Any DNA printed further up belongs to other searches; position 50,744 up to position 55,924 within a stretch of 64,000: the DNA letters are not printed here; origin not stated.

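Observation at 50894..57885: Druantia type III-like pair: a 707-aa unknown protein translationally coupled to a 1626-aa helicase with many zinc ribbons and a DUF1998/MZB-like C-terminus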

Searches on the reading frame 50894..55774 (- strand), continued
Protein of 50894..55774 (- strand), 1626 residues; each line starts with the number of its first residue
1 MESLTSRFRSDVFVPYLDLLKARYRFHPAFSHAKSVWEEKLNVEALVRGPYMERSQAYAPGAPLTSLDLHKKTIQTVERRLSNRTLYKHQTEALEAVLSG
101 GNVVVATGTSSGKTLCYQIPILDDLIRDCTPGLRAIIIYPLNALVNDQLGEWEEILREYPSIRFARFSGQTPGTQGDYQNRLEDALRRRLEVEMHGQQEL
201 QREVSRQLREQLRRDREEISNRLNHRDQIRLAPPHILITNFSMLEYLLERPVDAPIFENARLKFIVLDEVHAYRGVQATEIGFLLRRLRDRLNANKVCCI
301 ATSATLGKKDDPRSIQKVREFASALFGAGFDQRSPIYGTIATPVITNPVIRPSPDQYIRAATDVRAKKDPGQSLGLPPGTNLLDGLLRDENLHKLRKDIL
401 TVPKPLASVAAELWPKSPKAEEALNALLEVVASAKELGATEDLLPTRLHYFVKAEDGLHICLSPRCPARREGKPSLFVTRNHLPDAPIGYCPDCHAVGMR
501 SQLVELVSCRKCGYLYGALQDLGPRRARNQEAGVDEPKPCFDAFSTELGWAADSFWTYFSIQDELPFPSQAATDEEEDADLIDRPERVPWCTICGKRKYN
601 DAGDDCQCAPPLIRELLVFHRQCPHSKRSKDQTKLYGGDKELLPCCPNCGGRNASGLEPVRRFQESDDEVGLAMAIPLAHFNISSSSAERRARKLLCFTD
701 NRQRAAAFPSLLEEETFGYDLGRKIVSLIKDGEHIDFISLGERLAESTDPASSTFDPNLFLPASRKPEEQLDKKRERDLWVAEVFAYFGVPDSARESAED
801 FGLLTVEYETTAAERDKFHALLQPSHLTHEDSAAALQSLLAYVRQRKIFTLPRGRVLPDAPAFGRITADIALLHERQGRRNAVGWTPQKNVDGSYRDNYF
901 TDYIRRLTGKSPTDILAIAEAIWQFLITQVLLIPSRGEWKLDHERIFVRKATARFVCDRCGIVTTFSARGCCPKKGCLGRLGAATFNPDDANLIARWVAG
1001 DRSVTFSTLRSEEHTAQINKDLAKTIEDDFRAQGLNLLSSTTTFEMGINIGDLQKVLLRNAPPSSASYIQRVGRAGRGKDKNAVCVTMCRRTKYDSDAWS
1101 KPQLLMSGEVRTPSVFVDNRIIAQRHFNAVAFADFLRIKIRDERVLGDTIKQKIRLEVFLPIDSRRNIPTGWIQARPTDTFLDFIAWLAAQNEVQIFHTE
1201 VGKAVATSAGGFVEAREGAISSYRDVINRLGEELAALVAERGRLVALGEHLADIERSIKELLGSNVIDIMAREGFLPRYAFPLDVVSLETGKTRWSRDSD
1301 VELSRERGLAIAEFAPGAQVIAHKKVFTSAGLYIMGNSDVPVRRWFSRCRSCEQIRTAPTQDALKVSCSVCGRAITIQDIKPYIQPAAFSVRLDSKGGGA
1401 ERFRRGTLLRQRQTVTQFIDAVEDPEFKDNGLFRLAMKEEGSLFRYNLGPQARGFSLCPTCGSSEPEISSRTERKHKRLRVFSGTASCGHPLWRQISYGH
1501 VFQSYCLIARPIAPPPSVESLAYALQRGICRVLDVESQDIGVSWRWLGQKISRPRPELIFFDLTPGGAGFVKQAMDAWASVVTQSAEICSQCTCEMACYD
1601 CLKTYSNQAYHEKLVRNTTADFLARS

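Call 61: search_protein_families(library=padloc, proteins=[P0241, P0267, L060:13463-19777:+], max_evalue=0.001)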
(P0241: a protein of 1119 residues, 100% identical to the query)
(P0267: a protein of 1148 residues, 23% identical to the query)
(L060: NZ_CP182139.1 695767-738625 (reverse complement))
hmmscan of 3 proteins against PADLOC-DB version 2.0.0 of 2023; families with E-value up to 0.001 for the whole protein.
P0241 (1119 aa): 10 families
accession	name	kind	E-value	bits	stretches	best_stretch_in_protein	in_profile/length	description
PDLC00041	DruH3|DruH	-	0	2552.2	1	3-1119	1-1117/1117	Unknown function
PDLC00046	DruH3|DruH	-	0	1413.4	1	524-1119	1-596/596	Unknown function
PDLC00039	DruH3|DruH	-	6.9e-61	204.4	1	5-973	62-1001/1142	Unknown function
PDLC00038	DruH3|DruH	-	1.5e-57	193.3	1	4-624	2-629/1168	Unknown function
PDLC00049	DruH3|DruH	-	1.1e-54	183.7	1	11-964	13-950/1100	Unknown function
PDLC00048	DruH3|DruH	-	4.9e-43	145.4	1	98-957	9-857/1036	Unknown function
PDLC00047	DruH3|DruH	-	1.1e-38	130.8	1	15-940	9-938/1118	Unknown function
PDLC00050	DruH3|DruH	-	7.7e-38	128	1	12-951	7-934/1101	Unknown function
PDLC00044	DruH3|DruH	-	9.5e-28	94.4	1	12-962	10-929/1096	Unknown function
PDLC00040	DruH3|DruH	-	1.9e-20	70.1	1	28-573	68-613/1098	Unknown function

P0267 (1148 aa): 10 families
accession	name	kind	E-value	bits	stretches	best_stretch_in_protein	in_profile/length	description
PDLC00047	DruH3|DruH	-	3.4e-77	258.3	2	5-273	6-276/1118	Unknown function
PDLC00049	DruH3|DruH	-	3.1e-64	215.3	1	6-1003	15-972/1100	Unknown function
PDLC00039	DruH3|DruH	-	2.1e-62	209.4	2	8-293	72-354/1142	Unknown function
PDLC00041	DruH3|DruH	-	1.2e-57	193.4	1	7-974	12-959/1117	Unknown function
PDLC00038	DruH3|DruH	-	8.6e-53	177.5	1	10-999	15-996/1168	Unknown function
PDLC00048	DruH3|DruH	-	1.5e-50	170.2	1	102-964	14-851/1036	Unknown function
PDLC00050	DruH3|DruH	-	6e-43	144.9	1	8-983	10-951/1101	Unknown function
PDLC00040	DruH3|DruH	-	9.5e-20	67.8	1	16-276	63-315/1098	Unknown function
PDLC00044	DruH3|DruH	-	8.2e-17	58.2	1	7-155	12-153/1096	Unknown function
PDLC00045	DruH3|DruH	-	0.00071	15.6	0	14-159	22-156/1065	Unknown function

L060:13463-19777:+ (2104 aa): 41 families (the best 25 are shown)
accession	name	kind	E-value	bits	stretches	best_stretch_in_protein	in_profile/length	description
PDLC00037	DruE3|DruE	-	0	2177.1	1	6-2102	4-2051/2055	SNF2 family N-terminal domain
PDLC00035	DruE3|DruE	-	0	1256.8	1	8-1474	7-1424/1460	SNF2 family N-terminal domain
PDLC00036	DruE3|DruE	-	0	1047.8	1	8-2014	5-1941/2023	SNF2 family N-terminal domain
PDLC00013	DruE1|DruE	-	4.3e-172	573.2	4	1093-1716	1080-1677/1776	SNF2 family N-terminal domain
PDLC00015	DruE2|DruE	-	1.3e-108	362.6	4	1092-1727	1167-1784/1887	SNF2 family N-terminal domain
PDLC00051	DruE4|DruE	-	2.1e-103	345.2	4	1089-1725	1118-1724/1829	SNF2 family N-terminal domain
PDLC00014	DruE2|DruE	-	2.7e-101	338.1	3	1092-1722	1196-1817/1928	SNF2 family N-terminal domain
PDLC03960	SngC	-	1.8e-27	94.5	2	97-323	29-216/720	-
PDLC02503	BrxHI|BrxHII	-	9.6e-27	91.6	2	97-297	29-197/698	BrxHI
PDLC02896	DpdJ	-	3.9e-23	79.1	2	200-326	322-436/1487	DpdJ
PDLC02501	BrxHI|BrxHII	-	3.9e-17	59.6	2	1074-1153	278-356/925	BrxHI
PDLC02897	DpdJ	-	5.3e-13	45.7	2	88-271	95-269/1570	DpdJ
PDLC03928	PsyrT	-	2.2e-11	40.8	1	1035-1148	227-344/689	-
PDLC02569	DrmA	-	1e-10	38.1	1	1091-1142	824-876/1095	DrmA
PDLC02570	DrmA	-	1.2e-09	35.1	0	1053-1141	541-627/851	DrmA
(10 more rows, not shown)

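Call 75: search_solved_structures(query=P0241, max_evalue=0.001)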
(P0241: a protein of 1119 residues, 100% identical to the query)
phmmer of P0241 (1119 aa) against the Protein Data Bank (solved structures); distinct sequences matched with E-value up to 0.001: 1.
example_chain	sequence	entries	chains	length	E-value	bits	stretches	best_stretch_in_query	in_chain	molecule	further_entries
9tud_A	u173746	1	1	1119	0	2570.7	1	3-1119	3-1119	DruH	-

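Call 84: get_annotated_region(hit=H3, flank=6000)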
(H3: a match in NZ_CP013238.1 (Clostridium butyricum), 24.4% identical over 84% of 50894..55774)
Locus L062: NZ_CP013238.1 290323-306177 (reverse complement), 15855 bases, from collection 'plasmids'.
description: Clostridium butyricum strain CDC_51208 plasmid pNPD4_2, complete sequence
organism: Clostridium butyricum (NCBI taxid 1492)
taxonomy: Bacteria; Bacillota; Clostridia; Eubacteriales; Clostridiaceae; Clostridium; Clostridium butyricum
host: -; source: Microbial isolate; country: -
typing (MOB-suite, as given by PLSDB): non-mobilizable
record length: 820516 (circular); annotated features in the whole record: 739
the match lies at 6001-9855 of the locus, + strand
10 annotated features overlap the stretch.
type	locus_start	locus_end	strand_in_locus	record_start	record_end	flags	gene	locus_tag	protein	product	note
CDS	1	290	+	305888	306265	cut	-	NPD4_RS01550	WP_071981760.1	hypothetical protein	-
CDS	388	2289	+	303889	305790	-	-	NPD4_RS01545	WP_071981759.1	subtype A tannase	-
CDS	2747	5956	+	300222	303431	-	-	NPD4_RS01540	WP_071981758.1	hypothetical protein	-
CDS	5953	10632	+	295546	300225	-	-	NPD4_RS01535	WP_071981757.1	DEAD/DEAH box helicase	-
CDS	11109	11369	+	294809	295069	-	-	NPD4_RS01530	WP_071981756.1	hypothetical protein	-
CDS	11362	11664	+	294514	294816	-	-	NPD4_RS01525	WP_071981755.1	hypothetical protein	-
CDS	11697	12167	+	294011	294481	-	-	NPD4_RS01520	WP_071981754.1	helix-turn-helix domain-containing protein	-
CDS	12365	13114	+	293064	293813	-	-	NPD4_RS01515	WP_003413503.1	DeoR/GlpR family DNA-binding transcription regulator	-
CDS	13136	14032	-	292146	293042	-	-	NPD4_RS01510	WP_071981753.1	glycyl-radical enzyme activating protein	GO:0043687 - post-translational protein modification [Evidence IEA]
CDS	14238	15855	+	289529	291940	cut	-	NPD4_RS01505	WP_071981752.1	glycyl radical protein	-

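Call 85: get_annotated_region(hit=H10, flank=9000)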
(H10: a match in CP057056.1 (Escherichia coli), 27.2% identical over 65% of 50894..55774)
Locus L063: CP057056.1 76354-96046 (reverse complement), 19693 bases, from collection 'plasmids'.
description: Escherichia coli strain RHB39-C18 plasmid pRHB39-C18_2, complete sequence
organism: Escherichia coli (NCBI taxid 562)
taxonomy: Bacteria; Pseudomonadota; Gammaproteobacteria; Enterobacterales; Enterobacteriaceae; Escherichia; Escherichia coli
host: -; source: culture,Pooled cattle faecal samples collected from floor of farm; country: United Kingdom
typing (MOB-suite, as given by PLSDB): conjugative; replicon IncY; relaxase MOBC; mating-pair formation MPF_T
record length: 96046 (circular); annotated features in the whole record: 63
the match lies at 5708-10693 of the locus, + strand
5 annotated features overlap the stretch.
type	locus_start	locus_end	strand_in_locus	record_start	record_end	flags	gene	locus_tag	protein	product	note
CDS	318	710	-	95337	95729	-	-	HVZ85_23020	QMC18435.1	hypothetical protein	-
CDS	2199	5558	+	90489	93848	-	-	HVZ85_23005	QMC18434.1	hypothetical protein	-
CDS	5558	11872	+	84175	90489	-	-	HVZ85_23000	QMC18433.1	DEAD/DEAH box helicase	-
CDS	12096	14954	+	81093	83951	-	-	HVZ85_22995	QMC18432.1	DEAD/DEAH box helicase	-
CDS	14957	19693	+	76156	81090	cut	-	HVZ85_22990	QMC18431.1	class I SAM-dependent DNA methyltransferase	-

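Call 86: search_protein_families(library=padloc, proteins=[L062:2747-5956:+, L062:5953-10632:+], max_evalue=0.001)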
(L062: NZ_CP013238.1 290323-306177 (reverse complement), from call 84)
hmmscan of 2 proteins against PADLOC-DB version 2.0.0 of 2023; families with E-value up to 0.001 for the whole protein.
L062:2747-5956:+ (1069 aa): 0 families

L062:5953-10632:+ (1559 aa): 43 families (the best 25 are shown)
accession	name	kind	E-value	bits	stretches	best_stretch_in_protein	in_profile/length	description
PDLC00013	DruE1|DruE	-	6.4e-177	589.2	3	880-1553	959-1677/1776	SNF2 family N-terminal domain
PDLC00037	DruE3|DruE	-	8.3e-169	562.3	2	958-1550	1033-1673/2055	SNF2 family N-terminal domain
PDLC00036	DruE3|DruE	-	1e-136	455.2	2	956-1548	1024-1647/2023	SNF2 family N-terminal domain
PDLC00035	DruE3|DruE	-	4.8e-125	416.9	2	82-707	95-693/1460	SNF2 family N-terminal domain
PDLC00015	DruE2|DruE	-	2.2e-118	395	4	840-1554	1023-1774/1887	SNF2 family N-terminal domain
PDLC00014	DruE2|DruE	-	7.6e-117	389.7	4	841-1554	1054-1812/1928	SNF2 family N-terminal domain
PDLC00051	DruE4|DruE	-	2.8e-104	348.1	4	879-1554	1013-1716/1829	SNF2 family N-terminal domain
PDLC03960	SngC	-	1.1e-31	108.4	2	88-296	25-203/720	-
PDLC02896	DpdJ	-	5.8e-27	91.8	2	201-293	323-417/1487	DpdJ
PDLC02503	BrxHI|BrxHII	-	1.8e-26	90.7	2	964-1036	281-353/698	BrxHI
PDLC02501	BrxHI|BrxHII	-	8.5e-18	61.8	2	90-290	26-197/925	BrxHI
PDLC02570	DrmA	-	3.1e-17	60.2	1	951-1054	552-652/851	DrmA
PDLC02569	DrmA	-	1.6e-14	50.7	2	966-1046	816-893/1095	DrmA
PDLC02893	DpdJ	-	1.2e-13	47.9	2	88-157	170-237/876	DpdJ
PDLC01196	Cas3d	-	2e-13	47.8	1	88-170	15-84/594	CAS-I-D; effector_G3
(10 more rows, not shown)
